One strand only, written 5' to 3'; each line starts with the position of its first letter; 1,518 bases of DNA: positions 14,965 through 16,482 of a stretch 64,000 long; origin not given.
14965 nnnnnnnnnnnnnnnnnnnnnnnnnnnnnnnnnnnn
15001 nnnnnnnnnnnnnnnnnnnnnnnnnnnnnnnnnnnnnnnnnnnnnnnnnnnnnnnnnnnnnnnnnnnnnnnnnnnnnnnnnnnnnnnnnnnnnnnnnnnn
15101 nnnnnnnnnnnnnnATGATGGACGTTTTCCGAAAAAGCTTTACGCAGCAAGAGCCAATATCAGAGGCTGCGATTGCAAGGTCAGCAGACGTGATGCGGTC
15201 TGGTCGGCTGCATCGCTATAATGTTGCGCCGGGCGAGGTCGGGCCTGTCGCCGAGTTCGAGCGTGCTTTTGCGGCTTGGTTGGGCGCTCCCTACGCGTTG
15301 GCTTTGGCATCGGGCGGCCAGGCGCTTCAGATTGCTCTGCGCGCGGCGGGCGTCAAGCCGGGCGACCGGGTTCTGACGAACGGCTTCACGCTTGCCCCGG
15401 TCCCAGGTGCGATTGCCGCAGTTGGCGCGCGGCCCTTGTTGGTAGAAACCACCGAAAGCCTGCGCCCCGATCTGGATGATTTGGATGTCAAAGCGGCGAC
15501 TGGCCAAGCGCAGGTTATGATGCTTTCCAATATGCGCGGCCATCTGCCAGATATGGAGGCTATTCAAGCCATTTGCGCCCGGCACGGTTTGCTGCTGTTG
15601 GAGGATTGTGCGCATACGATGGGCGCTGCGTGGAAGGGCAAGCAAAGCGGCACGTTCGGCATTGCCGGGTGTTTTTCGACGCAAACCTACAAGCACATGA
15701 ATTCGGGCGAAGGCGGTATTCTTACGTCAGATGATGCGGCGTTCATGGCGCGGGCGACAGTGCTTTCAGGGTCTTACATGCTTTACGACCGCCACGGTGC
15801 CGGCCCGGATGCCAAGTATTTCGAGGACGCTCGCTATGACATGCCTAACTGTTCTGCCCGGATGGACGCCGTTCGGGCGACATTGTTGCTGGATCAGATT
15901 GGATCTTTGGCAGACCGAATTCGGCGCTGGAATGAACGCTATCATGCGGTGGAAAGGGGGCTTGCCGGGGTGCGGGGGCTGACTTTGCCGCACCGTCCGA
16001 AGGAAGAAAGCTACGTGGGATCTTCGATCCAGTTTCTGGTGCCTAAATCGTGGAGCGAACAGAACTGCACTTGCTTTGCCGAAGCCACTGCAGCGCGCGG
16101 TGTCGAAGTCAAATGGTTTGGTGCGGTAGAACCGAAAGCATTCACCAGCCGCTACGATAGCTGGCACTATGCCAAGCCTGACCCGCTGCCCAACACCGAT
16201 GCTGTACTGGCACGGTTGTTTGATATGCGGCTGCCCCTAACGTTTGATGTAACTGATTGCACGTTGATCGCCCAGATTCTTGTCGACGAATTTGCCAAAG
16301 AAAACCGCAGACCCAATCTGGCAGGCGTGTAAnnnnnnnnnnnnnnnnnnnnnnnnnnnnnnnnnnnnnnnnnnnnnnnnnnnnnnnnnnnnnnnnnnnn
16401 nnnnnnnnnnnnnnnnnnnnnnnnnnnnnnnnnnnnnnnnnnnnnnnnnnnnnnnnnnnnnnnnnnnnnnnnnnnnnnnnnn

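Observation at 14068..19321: LysR-controlled 4-gene operon pairing a HisD-type dehydrogenase with a DcyD/CuyA-type PLP lyase and an Asp/Glu-type racemase: candidate sulfonate or D-amino-acid catabolic module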

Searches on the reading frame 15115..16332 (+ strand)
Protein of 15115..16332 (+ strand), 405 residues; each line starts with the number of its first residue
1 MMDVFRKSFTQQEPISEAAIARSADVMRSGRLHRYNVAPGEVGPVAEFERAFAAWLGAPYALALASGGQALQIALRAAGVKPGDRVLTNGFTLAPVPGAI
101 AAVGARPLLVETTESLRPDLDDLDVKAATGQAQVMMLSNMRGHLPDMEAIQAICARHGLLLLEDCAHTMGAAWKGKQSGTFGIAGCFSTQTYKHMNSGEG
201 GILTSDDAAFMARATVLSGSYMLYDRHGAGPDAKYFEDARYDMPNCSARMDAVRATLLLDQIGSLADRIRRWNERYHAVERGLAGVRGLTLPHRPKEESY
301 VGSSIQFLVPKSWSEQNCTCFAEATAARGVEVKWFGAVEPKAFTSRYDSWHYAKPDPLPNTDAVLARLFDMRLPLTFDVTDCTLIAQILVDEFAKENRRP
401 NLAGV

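Call 14: search_protein_families(library=pfam, proteins=[window:15115-16332:+])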
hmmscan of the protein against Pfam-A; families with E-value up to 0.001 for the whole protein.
window:15115-16332:+ (405 aa): 2 families
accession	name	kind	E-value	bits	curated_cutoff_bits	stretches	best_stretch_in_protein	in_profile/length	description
PF01041.23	DegT_DnrJ_EryC1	-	4.1e-57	194.5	19.8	1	45-379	26-347/360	DegT/DnrJ/EryC1/StrS aminotransferase family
PF00155.27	Aminotran_1_2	-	3.5e-08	33.5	19.7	1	45-171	44-192/361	Aminotransferase class I and II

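Call 15: search_protein_families(library=ncbifam, proteins=[window:15115-16332:+])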
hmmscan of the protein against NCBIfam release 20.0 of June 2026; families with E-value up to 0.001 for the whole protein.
window:15115-16332:+ (405 aa): 8 families
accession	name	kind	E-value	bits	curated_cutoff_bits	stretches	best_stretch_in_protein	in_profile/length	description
TIGR03588.1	PseC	equivalog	6.3e-33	114.2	423.5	1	45-295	32-288/380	UDP-4-amino-4,6-dideoxy-N-acetyl-beta-L-altrosamine transaminase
TIGR04181.1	NHT_00031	hypoth_equivalog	2e-31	109.2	420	1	45-297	32-290/359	LegC family aminotransferase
NF008658.2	PRK11658.1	equivalog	4.3e-27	94.7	631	1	15-298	12-288/379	UDP-4-amino-4-deoxy-L-arabinose aminotransferase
NF008687.0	PRK11706.1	equivalog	9e-25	87.2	375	1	51-218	39-206/375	dTDP-4-amino-4,6-dideoxygalactose transaminase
TIGR04427.1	PLP_DesI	equivalog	2.1e-23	83.1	650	1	43-291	51-285/390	dTDP-4-dehydro-6-deoxyglucose aminotransferase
NF011936.0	PRK15407.1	equivalog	1.5e-18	66.7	423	1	46-210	68-240/440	lipopolysaccharide biosynthesis protein RfbH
TIGR02379.1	ECA_wecE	subfamily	1.1e-17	63.8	434.85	1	53-219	37-208/376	dTDP-4-amino-4,6-dideoxy-D-glucose transaminase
TIGR00858.1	bioF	equivalog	0.00029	19.7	426.45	1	40-173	63-196/365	8-amino-7-oxononanoate synthase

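Call 26: find_homologous_proteins(query=window:15115-16332:+, max_evalue=1e-20)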
Query window:15115-16332:+ (405 aa): 8000 proteins with E <= 1e-20 among 8000 candidates; the best 120 are listed.
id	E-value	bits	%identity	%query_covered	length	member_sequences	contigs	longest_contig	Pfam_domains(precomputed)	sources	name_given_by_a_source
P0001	3.1e-245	832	89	100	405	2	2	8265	PF00155.28,PF01041.24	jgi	jgi:dTDP-4-amino-4,6-dideoxygalactose transaminase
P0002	8.4e-237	804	86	100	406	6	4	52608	PF00155.28,PF01041.24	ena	-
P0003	9.4e-237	804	86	100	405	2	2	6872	PF00155.28,PF01041.24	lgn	-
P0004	7.1e-236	801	86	100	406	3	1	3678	PF00155.28,PF01041.24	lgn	-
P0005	1.5e-234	796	85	100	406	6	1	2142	PF00155.28,PF01041.24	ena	-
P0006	3.7e-232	789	84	100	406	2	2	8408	PF00155.28,PF01041.24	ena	-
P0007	2.7e-231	786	85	98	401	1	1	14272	PF00155.28,PF01041.24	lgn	-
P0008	2.0e-230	783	86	98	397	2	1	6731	PF00155.28,PF01041.24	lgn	-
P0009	1.8e-229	780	85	98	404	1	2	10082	PF00155.28,PF01041.24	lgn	-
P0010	5.1e-229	778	83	100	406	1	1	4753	PF00155.28,PF01041.24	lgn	-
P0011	7.2e-229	778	84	99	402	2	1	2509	PF01041.24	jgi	jgi:dTDP-4-amino-4,6-dideoxygalactose transaminase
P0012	4.4e-228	775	83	100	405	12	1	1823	PF00155.28,PF01041.24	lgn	-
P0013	4.1e-227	772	83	100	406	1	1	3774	PF00155.28,PF01041.24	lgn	-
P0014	1.7e-225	767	83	100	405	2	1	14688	PF00155.28,PF01041.24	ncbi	-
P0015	1.7e-224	763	83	98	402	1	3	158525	PF00155.28,PF01041.24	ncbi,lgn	-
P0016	2.6e-224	763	83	98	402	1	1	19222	PF01041.24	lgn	-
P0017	3.1e-224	763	83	99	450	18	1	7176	PF00155.28,PF01041.24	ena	-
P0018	1.5e-223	760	82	98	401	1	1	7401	PF00155.28,PF01041.24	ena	-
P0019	2.1e-220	750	82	99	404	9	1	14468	PF01041.24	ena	-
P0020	3.4e-219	746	80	100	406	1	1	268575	PF00155.28,PF01041.24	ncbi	-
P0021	1.1e-218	744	82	98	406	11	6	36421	PF01041.24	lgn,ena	-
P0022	1.7e-218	744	82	98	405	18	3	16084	PF00155.28,PF01041.24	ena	-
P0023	2.4e-218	743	80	100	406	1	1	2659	PF00155.28,PF01041.24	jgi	jgi:dTDP-4-amino-4,6-dideoxygalactose transaminase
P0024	1.7e-217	740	80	100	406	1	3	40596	PF00155.28,PF01041.24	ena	-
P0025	2.4e-215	733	79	100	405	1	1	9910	PF01041.24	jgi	jgi:dTDP-4-amino-4,6-dideoxygalactose transaminase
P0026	2.4e-214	730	80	98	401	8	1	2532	PF00155.28,PF01041.24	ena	-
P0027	4.3e-213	726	80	98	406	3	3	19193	PF00155.28,PF01041.24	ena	-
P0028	1.7e-190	651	72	97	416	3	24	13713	PF01041.24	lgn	-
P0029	2.4e-190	651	71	97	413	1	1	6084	PF00155.28,PF01041.24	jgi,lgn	-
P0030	2.7e-186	638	71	99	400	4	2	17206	PF00155.28,PF01041.24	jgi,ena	-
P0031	3.6e-186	637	71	98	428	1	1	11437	PF00155.28,PF01041.24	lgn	-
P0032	1.0e-185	636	70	98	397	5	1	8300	PF00155.28,PF01041.24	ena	-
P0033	2.4e-185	635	69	98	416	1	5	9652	PF00155.28,PF01041.24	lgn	-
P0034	3.0e-185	634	70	98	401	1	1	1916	PF00155.28,PF01041.24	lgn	-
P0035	6.8e-185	633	70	97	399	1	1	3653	PF00155.28,PF01212.28,PF01041.24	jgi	jgi:dTDP-4-amino-4,6-dideoxygalactose transaminase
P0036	2.6e-184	631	70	98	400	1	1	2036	PF00155.28,PF01041.24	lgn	-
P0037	5.8e-183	627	69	98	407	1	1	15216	PF01041.24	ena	-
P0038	3.3e-182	624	70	97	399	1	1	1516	PF00155.28,PF01041.24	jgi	jgi:dTDP-4-amino-4,6-dideoxygalactose transaminase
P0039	3.9e-182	624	69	98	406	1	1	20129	PF01041.24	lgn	-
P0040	5.4e-182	623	70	97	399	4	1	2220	PF00155.28,PF01041.24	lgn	-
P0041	1.1e-181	622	70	97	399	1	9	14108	PF00155.28,PF01041.24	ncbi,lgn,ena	-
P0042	2.6e-181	621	70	97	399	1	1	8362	PF00155.28,PF01041.24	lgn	-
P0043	3.0e-181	621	70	97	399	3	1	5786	PF00155.28,PF01041.24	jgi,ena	-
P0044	1.3e-180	619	70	98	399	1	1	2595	PF00155.28,PF01041.24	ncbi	-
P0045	2.4e-180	618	70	97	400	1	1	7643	PF00155.28,PF01041.24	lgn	-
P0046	5.8e-180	617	69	97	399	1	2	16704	PF00155.28,PF01041.24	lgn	-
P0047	3.0e-179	614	70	97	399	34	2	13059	PF00155.28,PF01041.24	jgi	jgi:dTDP-4-amino-4,6-dideoxygalactose transaminase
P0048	3.2e-179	614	69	97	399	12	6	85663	PF00155.28,PF01041.24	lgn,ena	-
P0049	3.8e-179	614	69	98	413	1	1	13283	PF00155.28,PF01041.24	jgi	jgi:dTDP-4-amino-4,6-dideoxygalactose transaminase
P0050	4.6e-179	614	69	97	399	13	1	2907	PF00155.28,PF01041.24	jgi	jgi:dTDP-4-amino-4,6-dideoxygalactose transaminase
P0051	2.5e-178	611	69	97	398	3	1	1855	PF00155.28,PF01041.24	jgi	jgi:dTDP-4-amino-4,6-dideoxygalactose transaminase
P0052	8.8e-177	606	68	97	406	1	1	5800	PF00155.28,PF01041.24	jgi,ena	-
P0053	1.6e-176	605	66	97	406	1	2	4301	PF00155.28,PF01041.24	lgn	-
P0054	1.2e-163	563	64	96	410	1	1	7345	PF00155.28,PF01041.24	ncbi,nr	ncbi:MAG TPA: aminotransferase class I/II-fold pyridoxal phosphate-dependent enzyme [Paracoccaceae b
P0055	7.3e-163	560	65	96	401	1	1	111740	PF00155.28,PF01041.24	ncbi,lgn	ncbi:MAG: aminotransferase class I/II-fold pyridoxal phosphate-dependent enzyme [Pseudomonadota bact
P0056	7.0e-162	557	65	96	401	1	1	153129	PF01041.24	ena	-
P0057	1.1e-161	557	64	96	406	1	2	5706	PF00155.28,PF01041.24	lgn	-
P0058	8.3e-161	554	65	96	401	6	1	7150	PF01041.24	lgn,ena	-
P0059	8.5e-161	554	63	98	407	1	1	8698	PF00155.28,PF01041.24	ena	-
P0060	4.0e-160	551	64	96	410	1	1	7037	PF01041.24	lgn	-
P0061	5.5e-160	551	62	97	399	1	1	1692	PF01041.24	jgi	-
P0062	6.6e-160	551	63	98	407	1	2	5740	PF00155.28,PF01041.24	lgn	-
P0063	1.6e-157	543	63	96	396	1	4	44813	PF00155.28,PF01041.24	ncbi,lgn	-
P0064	2.2e-157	542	64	97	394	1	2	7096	PF00155.28,PF01041.24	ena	-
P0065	2.8e-157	542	65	96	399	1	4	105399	PF01041.24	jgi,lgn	-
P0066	3.5e-157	542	65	96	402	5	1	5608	PF01041.24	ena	-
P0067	7.4e-157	541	64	97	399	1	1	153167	PF01041.24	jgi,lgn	jgi:dTDP-4-amino-4,6-dideoxygalactose transaminase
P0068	8.6e-157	540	63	97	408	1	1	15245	PF00155.28,PF01041.24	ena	-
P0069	1.0e-156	540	63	96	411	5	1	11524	PF00155.28,PF01041.24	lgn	-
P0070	2.7e-156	539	62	98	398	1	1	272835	PF00155.28,PF01041.24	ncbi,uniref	ncbi:DegT/DnrJ/EryC1/StrS family aminotransferase [Kiloniella sp. b19]|uniref:DegT/DnrJ/EryC1/StrS f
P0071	1.3e-155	537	65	96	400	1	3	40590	PF01041.24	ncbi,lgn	-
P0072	2.2e-155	536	64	96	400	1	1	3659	PF00155.28,PF01041.24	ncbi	-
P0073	2.7e-155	536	62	96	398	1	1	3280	PF00155.28,PF01041.24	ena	-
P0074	7.8e-155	534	65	97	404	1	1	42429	PF01041.24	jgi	jgi:dTDP-4-amino-4,6-dideoxygalactose transaminase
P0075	8.8e-155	534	62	97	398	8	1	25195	PF00155.28,PF01041.24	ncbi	ncbi:MAG: aminotransferase class I/II-fold pyridoxal phosphate-dependent enzyme [Pseudomonadota bact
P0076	1.0e-154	534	62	96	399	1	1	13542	PF00155.28,PF01041.24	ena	-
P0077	1.6e-154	533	61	96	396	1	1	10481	PF00155.28,PF01041.24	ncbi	-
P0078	1.9e-154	533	64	96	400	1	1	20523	PF00155.28,PF01041.24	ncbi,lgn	ncbi:MAG: aminotransferase class I/II-fold pyridoxal phosphate-dependent enzyme [Pseudomonadota bact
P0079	2.6e-154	532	62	96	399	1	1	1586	PF01041.24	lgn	-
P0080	2.7e-154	532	62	96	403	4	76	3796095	PF01041.24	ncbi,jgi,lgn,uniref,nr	ncbi:DegT/DnrJ/EryC1/StrS aminotransferase [Dinoroseobacter shibae DFL 12 = DSM 16493]|jgi:dTDP-4-am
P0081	2.8e-154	532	63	97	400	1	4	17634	PF01041.24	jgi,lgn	-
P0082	3.4e-154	532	63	96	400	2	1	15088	PF00155.28,PF01041.24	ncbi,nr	ncbi:MAG: aminotransferase class I/II-fold pyridoxal phosphate-dependent enzyme [Devosiaceae bacteri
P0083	5.0e-154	531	61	97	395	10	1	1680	PF00155.28,PF01041.24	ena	-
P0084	5.5e-154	531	63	96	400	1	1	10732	PF00155.28,PF01041.24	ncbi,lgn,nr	ncbi:MAG: aminotransferase class I/II-fold pyridoxal phosphate-dependent enzyme [Tabrizicola sp.]|nr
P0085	5.9e-154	531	63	94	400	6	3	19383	PF00155.28,PF01041.24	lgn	-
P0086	6.4e-154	531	62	96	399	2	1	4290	PF00155.28,PF01041.24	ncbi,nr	ncbi:MAG: aminotransferase class I/II-fold pyridoxal phosphate-dependent enzyme [Boseongicola sp.]|n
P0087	1.2e-153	530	63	96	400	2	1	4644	PF00155.28,PF01041.24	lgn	-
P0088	1.3e-153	530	62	96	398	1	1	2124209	PF01041.24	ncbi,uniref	ncbi:DegT/DnrJ/EryC1/StrS family aminotransferase [Hoeflea sp. TYP-13]|uniref:DegT/DnrJ/EryC1/StrS f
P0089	1.7e-153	530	63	97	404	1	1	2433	PF01041.24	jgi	-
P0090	1.8e-153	530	62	96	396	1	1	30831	PF00155.28,PF01041.24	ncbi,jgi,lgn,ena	jgi:dTDP-4-amino-4,6-dideoxygalactose transaminase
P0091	1.9e-153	529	63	96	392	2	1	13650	PF00155.28,PF01041.24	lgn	-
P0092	2.1e-153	529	63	96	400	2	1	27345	PF00155.28,PF01041.24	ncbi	-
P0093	2.2e-153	529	60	99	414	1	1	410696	PF00155.28,PF01041.24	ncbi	-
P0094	2.3e-153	529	63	96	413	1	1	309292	PF00155.28,PF01041.24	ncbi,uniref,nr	ncbi:DegT/DnrJ/EryC1/StrS family aminotransferase [Hoeflea olei]|uniref:Aminotransferase n=1 Tax=Hoe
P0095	2.5e-153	529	63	96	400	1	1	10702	PF01041.24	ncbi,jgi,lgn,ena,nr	ncbi:MAG: aminotransferase class I/II-fold pyridoxal phosphate-dependent enzyme [Paracoccaceae bacte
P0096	3.0e-153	529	-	-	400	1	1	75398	PF00155.28,PF01041.24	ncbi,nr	ncbi:MAG: DegT/DnrJ/EryC1/StrS family aminotransferase [Rhodobacteraceae bacterium]|nr:DegT/DnrJ/Ery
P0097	3.5e-153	529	64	94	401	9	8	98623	PF01041.24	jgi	jgi:dTDP-4-amino-4,6-dideoxygalactose transaminase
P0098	3.6e-153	529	63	97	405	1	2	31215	PF01041.24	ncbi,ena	-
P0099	5.1e-153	528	62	96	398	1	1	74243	PF01041.24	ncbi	ncbi:MAG: DegT/DnrJ/EryC1/StrS family aminotransferase [Salinarimonas sp.]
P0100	5.3e-153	528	63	97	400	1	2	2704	PF01041.24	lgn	-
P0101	6.9e-153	528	63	96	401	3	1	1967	PF00155.28,PF01041.24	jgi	jgi:dTDP-4-amino-4,6-dideoxygalactose transaminase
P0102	7.1e-153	528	-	-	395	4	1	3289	PF01041.24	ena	-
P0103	8.0e-153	527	63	95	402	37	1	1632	PF01041.24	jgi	jgi:dTDP-4-amino-4,6-dideoxygalactose transaminase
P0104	9.3e-153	527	63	96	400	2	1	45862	PF00155.28,PF01041.24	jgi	jgi:dTDP-4-amino-4,6-dideoxygalactose transaminase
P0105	1.1e-152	527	61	97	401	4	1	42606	PF01041.24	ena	-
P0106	1.1e-152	527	62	96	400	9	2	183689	PF00155.28,PF01041.24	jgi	-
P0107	1.3e-152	527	60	98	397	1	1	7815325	PF01041.24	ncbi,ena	-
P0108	1.5e-152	527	60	97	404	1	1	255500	PF01041.24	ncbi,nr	ncbi:DegT/DnrJ/EryC1/StrS aminotransferase family protein [Geminicoccaceae bacterium 1502E]|nr:DegT/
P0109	1.5e-152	526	63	97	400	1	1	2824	PF00155.28,PF01041.24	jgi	jgi:dTDP-4-amino-4,6-dideoxygalactose transaminase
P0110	2.1e-152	526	63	96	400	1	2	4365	PF01041.24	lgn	-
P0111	2.3e-152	526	61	96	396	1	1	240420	PF00155.28,PF01041.24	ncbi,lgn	-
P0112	3.2e-152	525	62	97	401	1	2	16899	PF01041.24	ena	-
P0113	3.7e-152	525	61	96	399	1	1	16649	PF00155.28,PF01041.24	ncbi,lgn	-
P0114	3.8e-152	525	61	97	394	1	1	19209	PF00155.28,PF01041.24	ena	-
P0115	3.8e-152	525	61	97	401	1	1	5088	PF01041.24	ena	-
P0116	4.4e-152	525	63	96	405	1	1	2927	PF01041.24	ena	-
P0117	4.6e-152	525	62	95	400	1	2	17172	PF00155.28,PF01041.24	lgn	-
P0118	6.1e-152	524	62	94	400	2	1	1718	PF00155.28,PF01041.24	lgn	-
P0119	6.5e-152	524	63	97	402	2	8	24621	PF01041.24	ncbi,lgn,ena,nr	ncbi:MAG: DegT/DnrJ/EryC1/StrS family aminotransferase [Rhodobacteraceae bacterium]|nr:DegT/DnrJ/Ery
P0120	8.6e-152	524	62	94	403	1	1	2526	PF01041.24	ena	-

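Call 30: find_related_loci(query=A1, collection=genome_contigs, flank=8000)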
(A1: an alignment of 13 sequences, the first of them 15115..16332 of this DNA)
Query A1 (405 aa) in genome_contigs; peptide patterns used: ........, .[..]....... (x = any residue, [..] = any of these).
600 stretches matched a pattern (row limit reached: there are more); 598 encode a relative of the query (tblastn E <= 1e-3); the best 80 are kept; 80 distinct loci.
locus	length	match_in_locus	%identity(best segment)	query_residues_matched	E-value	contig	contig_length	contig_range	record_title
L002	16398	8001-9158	64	5-391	1e-159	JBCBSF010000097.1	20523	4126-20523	MAG: Pseudomonadota bacterium isolate J06638_17 NODE_97_length_20523_cov_9.143158, whole genome shotgun sequence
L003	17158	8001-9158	61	5-391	3e-156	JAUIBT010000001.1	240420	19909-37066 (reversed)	MAG: Alphaproteobacteria bacterium isolate 6_bin.59 NODE_85_length_240420_cov_4.868436, whole genome shotgun sequence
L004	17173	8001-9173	62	4-396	1e-154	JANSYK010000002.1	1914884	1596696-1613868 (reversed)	MAG: Alphaproteobacteria bacterium isolate bin.49 k141_601319_length_1914884_cov_139.9982, whole genome shotgun sequence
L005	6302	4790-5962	60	1-394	1e-153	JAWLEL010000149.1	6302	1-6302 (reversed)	MAG: Lentibacter sp. isolate 20BLK6-1.bin.60 NODE_15337_length_6302_cov_9.502015, whole genome shotgun sequence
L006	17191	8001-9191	57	4-401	1e-152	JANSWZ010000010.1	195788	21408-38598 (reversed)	MAG: Alphaproteobacteria bacterium isolate bin.12 k141_839284_length_195788_cov_75.0051, whole genome shotgun sequence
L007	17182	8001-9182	58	1-395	3e-152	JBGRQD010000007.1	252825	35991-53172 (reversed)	MAG: Pelagibaca sp. isolate MAG10-MX28 MAG_Ocu_10_all_MX28_7, whole genome shotgun sequence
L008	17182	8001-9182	59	2-396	7e-152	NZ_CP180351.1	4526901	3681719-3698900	MAG: Marivita sp. isolate tig00000067 chromosome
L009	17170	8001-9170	60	5-395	6e-152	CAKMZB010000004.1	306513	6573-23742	uncultured Alphaproteobacteria bacterium isolate EG18N_Bin5 genome assembly, contig: NODE_4_length_306513_cov_4.881530,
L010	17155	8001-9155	65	5-390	2e-151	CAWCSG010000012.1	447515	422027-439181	MAG: uncultured Alphaproteobacteria bacterium isolate MFD05442.bin.1.422 genome assembly, contig: contig_3417, whole gen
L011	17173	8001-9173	60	1-394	4e-151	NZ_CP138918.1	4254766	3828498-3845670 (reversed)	Thalassobius sp. MITS945101 chromosome, complete genome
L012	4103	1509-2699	58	1-400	3e-155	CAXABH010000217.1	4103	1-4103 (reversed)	MAG TPA_asm: uncultured Rhodobacterales bacterium isolate ERR771103_binner13_Refined_1 genome assembly, contig: ERZ17412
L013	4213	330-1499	59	2-392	1e-154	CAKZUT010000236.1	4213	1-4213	MAG: uncultured Neomegalonema sp. isolate L4_Bin_MAXBIN__046_1 genome assembly, contig: c_000000912191, whole genome sho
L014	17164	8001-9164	59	1-389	2e-150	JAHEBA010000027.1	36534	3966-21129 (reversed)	MAG: Alphaproteobacteria bacterium isolate Ww126 NODE_1789_length_36534_cov_5.941861, whole genome shotgun sequence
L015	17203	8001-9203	59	1-403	6e-150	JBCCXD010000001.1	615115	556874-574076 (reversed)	MAG: Pseudomonadota bacterium isolate P01_F01_bin.117 k141_1688688_length_615115_cov_76.1853, whole genome shotgun seque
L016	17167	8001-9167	60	5-394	4e-150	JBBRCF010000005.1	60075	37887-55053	MAG: Rhodobacterales bacterium isolate Co_metawrap_2389 Cmw_2389_k141_1846720_length_60075_cov_9.9994, whole genome shot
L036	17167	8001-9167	58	1-392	7e-148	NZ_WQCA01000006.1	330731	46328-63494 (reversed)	Ruegeria arenilitoris strain HKCCD6430 NODE_6, whole genome shotgun sequence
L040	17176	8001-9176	58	5-394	2e-147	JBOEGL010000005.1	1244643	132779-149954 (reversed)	MAG: Cognatishimia sp. isolate PBSAalp12 PBSAc_contig_80, whole genome shotgun sequence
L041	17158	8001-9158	61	5-391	4e-147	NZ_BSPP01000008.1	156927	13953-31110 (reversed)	Cypionkella aquatica strain NBRC 111766 sequence08, whole genome shotgun sequence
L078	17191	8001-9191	54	4-398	2e-145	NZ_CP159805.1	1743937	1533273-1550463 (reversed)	Candidatus Pseudothioglobus sp. Uisw_041 chromosome, complete genome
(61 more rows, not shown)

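Call 32: find_encoding_contigs(protein=P0020, flank=10000, max_places=3)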
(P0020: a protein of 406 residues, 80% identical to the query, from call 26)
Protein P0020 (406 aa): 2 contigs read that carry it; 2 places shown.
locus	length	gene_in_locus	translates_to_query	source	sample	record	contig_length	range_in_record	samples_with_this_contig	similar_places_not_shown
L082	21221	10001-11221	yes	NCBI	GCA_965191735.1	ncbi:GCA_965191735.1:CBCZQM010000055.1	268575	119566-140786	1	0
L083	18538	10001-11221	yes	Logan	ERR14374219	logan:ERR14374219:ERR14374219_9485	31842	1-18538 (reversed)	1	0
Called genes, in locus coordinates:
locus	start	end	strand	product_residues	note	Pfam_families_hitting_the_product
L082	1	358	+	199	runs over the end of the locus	PF03734:YkuD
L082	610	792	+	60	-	-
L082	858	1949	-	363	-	PF00762:Ferrochelatase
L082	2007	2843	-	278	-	-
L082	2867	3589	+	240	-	PF18912:DZR_2, PF00156:Pribosyltran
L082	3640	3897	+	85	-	PF00462:Glutaredoxin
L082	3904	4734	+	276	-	PF00795:CN_hydrolase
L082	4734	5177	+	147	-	PF12802:MarR_2, PF01047:MarR (weak), PF13601:HTH_34 (weak)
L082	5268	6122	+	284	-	PF01370:Epimerase, PF04321:RmlD_sub_bind (weak)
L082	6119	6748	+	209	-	PF02397:Bac_transf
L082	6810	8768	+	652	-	PF13727:CoA_binding_3 (weak), PF01073:3Beta_HSD, PF01370:Epimerase, PF02719:Polysacc_synt_2, PF04321:RmlD_sub_bind, PF16363:GDP_Man_Dehyd (weak)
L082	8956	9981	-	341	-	PF00126:HTH_1, PF03466:LysR_substrate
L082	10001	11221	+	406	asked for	PF00155:Aminotran_1_2, PF01041:DegT_DnrJ_EryC1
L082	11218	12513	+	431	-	PF00815:Histidinol_dh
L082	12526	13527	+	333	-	PF00291:PALP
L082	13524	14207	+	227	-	PF01177:Asp_Glu_race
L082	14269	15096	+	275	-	PF03631:Virul_fac_BrkB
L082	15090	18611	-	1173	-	PF27051:TamB_N (weak), PF04357:TamB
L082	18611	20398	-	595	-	PF07244:POTRA (weak), PF01103:Omp85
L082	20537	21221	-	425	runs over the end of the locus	PF00480:ROK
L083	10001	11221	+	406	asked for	PF00155:Aminotran_1_2, PF01041:DegT_DnrJ_EryC1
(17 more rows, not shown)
